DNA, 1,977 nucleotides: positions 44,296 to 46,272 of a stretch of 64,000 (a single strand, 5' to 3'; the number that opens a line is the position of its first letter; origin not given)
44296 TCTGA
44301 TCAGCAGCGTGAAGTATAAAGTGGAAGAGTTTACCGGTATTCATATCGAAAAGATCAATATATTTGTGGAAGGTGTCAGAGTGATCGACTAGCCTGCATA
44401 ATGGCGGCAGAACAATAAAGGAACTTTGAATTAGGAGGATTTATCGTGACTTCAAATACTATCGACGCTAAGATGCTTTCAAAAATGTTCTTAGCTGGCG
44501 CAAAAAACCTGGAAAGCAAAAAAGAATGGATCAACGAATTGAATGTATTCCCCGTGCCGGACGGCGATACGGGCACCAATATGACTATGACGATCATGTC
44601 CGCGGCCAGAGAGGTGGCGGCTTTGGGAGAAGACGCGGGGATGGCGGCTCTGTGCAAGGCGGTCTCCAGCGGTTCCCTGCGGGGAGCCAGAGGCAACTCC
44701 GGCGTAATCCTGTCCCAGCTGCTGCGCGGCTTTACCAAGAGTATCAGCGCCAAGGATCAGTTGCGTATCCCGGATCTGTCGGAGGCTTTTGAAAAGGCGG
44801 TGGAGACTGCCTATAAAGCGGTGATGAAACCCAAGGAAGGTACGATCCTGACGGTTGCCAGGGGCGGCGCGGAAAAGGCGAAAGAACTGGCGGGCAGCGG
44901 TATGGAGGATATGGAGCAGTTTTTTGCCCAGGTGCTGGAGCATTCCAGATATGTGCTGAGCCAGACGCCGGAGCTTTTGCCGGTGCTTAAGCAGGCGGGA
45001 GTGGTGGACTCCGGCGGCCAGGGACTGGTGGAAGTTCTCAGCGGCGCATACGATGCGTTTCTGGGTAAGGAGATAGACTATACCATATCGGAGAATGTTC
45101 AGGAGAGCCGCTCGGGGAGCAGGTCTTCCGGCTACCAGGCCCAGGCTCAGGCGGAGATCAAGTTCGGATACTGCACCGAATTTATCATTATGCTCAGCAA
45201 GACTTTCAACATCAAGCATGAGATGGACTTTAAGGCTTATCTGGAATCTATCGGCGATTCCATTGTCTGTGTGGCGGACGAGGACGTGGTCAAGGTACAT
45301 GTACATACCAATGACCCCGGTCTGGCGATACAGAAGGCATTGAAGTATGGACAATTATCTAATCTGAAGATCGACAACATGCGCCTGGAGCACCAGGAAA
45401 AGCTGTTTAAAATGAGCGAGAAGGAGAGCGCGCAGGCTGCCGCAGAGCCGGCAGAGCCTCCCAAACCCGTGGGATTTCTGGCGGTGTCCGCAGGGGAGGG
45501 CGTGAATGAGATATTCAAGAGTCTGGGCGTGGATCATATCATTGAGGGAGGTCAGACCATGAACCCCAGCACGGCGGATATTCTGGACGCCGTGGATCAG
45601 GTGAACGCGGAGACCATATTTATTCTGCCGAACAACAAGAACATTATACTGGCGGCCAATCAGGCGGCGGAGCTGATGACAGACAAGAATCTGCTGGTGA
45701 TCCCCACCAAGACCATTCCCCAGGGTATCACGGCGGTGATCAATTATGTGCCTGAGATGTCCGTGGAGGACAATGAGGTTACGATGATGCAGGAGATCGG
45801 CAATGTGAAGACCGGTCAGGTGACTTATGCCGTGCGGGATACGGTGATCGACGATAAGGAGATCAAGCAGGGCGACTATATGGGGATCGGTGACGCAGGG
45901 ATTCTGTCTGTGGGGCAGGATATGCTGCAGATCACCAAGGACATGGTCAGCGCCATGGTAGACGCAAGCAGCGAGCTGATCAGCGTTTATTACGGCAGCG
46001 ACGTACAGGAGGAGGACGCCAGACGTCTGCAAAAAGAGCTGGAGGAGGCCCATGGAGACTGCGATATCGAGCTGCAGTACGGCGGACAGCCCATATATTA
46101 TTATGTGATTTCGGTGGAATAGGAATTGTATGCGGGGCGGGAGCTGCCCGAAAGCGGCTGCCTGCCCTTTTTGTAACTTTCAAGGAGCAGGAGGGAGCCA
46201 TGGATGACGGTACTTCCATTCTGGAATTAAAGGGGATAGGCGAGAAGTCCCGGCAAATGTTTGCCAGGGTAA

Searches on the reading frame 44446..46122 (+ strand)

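Call 93: search_protein_families(library=pfam, proteins=[window:44446-46122:+], max_evalue=0.00001)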
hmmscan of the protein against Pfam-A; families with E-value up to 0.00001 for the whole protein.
window:44446-46122:+ (558 aa): 3 families
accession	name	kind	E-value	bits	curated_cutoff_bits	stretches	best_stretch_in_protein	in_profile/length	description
PF13684.11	FakA-like_C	-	1.1e-88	296.7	23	1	343-558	1-216/216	Fatty acid kinase subunit A-like, C-terminal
PF02734.22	Dak2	-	5.3e-41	140.8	27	1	36-202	1-173/174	DAK2 domain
PF21645.3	FakA-like_M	-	4.9e-31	106.8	24.9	1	239-318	1-79/80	Fatty acid kinase subunit A-like, middle domain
